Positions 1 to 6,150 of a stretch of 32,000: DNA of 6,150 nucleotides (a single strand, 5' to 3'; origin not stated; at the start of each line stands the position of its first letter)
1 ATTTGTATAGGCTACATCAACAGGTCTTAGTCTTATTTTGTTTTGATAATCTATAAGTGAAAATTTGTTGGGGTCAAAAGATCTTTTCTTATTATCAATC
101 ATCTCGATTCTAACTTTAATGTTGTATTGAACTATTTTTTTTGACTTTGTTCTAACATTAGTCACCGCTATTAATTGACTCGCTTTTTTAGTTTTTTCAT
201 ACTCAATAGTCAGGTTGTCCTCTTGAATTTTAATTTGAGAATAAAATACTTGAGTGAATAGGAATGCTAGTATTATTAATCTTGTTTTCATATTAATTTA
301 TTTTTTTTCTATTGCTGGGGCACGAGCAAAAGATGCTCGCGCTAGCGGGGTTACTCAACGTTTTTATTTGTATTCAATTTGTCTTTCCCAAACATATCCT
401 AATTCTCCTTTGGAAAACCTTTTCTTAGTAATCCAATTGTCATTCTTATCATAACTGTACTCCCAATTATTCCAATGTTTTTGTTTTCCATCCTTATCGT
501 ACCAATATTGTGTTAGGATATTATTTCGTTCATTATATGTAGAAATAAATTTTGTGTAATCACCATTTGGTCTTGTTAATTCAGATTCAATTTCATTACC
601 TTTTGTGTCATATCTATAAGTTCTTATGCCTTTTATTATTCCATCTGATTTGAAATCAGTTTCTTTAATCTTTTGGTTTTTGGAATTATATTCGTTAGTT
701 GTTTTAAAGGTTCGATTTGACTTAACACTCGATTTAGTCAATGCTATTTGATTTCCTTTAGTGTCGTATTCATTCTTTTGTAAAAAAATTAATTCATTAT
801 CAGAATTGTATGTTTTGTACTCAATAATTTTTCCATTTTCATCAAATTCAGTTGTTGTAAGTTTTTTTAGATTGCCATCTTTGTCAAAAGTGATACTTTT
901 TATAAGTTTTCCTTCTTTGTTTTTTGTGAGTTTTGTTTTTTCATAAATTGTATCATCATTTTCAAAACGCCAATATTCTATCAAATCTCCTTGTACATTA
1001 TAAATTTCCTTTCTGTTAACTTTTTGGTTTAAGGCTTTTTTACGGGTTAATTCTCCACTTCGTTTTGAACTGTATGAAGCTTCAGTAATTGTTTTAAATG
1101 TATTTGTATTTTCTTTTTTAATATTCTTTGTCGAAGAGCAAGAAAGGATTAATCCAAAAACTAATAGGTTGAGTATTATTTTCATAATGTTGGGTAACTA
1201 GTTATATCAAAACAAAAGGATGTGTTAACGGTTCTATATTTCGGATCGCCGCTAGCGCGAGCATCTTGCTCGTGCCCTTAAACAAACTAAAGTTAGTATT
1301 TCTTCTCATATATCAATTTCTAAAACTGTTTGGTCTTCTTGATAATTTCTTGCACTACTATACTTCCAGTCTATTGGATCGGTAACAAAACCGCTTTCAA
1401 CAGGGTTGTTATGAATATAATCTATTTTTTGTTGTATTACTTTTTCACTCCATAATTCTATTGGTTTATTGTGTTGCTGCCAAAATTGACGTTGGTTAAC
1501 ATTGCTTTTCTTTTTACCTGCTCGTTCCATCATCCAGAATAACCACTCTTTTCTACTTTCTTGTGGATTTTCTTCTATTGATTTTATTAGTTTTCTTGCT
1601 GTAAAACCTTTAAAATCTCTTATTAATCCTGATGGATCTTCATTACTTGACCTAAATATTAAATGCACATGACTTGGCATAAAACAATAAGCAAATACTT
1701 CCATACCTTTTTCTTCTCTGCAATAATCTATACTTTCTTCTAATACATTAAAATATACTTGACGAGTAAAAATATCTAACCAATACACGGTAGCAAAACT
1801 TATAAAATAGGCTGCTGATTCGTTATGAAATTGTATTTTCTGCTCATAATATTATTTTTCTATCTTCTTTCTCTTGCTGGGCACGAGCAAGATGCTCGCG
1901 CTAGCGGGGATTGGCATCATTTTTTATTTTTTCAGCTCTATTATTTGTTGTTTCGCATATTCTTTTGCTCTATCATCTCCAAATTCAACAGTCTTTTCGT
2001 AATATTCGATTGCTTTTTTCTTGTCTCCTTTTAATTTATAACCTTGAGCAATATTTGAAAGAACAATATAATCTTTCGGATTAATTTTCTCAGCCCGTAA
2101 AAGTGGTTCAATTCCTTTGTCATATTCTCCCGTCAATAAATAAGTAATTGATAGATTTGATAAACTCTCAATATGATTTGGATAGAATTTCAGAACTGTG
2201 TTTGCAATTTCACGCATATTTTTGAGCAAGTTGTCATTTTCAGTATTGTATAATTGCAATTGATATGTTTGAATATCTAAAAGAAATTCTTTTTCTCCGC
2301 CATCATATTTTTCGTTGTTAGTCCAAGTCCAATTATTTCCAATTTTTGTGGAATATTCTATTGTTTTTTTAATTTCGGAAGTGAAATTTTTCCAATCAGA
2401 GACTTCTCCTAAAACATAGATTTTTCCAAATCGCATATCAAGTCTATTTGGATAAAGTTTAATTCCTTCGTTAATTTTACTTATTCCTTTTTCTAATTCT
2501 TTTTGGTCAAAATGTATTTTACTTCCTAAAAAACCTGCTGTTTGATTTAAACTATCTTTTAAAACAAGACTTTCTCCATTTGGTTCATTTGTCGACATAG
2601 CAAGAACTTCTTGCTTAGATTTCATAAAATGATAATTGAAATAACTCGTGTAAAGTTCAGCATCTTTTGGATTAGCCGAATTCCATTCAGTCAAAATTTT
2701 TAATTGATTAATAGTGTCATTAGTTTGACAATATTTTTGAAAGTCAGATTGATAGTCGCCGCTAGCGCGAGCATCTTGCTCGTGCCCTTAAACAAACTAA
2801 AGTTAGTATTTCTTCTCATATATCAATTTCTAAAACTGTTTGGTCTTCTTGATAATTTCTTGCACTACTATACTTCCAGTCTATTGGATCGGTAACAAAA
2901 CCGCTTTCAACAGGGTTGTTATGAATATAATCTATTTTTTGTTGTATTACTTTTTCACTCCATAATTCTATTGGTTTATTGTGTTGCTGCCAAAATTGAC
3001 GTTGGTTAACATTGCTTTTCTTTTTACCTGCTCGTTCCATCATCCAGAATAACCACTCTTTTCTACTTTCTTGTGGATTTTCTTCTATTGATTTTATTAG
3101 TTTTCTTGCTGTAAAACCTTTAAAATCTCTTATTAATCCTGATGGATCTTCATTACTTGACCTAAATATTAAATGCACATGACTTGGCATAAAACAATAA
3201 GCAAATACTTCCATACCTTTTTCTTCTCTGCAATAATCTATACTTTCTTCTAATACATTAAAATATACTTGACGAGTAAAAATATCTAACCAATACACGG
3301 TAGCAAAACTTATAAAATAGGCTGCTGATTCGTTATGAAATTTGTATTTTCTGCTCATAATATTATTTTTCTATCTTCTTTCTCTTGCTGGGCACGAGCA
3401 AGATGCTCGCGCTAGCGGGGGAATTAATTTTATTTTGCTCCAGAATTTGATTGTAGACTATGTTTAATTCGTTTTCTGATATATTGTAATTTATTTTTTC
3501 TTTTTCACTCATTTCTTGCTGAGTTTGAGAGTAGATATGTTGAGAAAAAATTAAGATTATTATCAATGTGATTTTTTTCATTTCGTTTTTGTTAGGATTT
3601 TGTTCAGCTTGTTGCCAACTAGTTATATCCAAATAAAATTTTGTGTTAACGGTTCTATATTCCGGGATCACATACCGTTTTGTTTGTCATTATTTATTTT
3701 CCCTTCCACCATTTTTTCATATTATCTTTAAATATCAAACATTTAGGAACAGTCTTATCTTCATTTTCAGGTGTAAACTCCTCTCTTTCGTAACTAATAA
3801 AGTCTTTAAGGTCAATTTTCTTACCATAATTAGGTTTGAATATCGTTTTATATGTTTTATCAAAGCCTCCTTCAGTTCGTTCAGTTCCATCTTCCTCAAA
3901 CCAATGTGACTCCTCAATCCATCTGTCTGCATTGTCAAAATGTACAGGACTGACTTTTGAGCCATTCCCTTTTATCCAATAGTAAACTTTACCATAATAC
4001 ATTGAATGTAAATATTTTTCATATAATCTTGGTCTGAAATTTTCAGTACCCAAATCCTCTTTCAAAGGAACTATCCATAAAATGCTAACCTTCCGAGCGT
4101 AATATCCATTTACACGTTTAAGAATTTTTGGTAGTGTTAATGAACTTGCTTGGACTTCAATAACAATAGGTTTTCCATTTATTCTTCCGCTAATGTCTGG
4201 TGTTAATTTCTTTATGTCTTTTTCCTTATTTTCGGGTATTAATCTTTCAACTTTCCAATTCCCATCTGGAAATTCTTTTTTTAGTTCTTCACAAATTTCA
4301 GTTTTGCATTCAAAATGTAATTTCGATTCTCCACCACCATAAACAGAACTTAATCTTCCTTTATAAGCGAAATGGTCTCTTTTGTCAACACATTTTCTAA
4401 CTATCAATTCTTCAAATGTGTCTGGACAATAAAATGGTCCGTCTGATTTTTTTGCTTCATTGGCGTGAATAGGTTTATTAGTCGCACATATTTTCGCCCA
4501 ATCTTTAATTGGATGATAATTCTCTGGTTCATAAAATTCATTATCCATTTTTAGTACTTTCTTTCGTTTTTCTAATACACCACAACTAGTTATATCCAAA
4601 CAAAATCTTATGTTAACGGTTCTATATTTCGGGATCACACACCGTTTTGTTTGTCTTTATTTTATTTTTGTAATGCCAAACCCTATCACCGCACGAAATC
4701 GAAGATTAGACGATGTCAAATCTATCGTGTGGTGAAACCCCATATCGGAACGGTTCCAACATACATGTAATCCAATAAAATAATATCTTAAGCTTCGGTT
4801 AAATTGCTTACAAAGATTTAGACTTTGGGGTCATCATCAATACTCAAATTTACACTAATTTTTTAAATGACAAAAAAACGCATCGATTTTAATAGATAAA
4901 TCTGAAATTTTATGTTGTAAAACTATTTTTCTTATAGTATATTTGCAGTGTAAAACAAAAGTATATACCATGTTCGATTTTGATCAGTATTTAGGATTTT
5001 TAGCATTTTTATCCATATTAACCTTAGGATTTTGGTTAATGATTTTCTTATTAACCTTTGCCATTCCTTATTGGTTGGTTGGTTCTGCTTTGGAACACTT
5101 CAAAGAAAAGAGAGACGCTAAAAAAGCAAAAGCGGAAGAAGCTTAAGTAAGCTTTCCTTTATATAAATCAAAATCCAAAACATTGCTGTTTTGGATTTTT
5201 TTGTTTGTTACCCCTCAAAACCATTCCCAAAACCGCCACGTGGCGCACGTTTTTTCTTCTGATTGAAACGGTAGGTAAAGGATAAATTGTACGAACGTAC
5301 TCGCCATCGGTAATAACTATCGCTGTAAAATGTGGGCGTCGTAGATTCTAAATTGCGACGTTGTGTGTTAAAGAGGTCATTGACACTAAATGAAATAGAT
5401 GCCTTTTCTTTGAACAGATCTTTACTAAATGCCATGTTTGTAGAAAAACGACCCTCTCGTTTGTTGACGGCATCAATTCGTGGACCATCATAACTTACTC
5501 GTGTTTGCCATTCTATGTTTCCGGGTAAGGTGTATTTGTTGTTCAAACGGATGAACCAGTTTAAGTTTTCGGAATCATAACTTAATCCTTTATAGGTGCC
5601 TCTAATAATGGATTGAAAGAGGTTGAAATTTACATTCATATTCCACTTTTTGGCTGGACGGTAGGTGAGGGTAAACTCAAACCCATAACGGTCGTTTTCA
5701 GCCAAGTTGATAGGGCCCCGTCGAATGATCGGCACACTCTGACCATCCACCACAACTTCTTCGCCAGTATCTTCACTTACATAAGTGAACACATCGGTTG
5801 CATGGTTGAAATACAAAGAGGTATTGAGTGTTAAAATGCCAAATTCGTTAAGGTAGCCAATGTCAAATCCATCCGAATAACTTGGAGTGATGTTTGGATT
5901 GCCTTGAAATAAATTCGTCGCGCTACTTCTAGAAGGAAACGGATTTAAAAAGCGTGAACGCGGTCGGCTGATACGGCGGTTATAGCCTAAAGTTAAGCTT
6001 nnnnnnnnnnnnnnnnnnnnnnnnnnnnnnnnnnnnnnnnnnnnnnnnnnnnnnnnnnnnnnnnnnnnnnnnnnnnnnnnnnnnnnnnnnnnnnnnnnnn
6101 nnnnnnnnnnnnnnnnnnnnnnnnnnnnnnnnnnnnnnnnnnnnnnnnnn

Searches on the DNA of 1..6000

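Call 36: search_rna_families(source=window, start=1, end=6000, threshold=evalue, max_evalue=1)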
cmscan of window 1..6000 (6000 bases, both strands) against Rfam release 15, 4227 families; matches with E-value up to 1: 0.
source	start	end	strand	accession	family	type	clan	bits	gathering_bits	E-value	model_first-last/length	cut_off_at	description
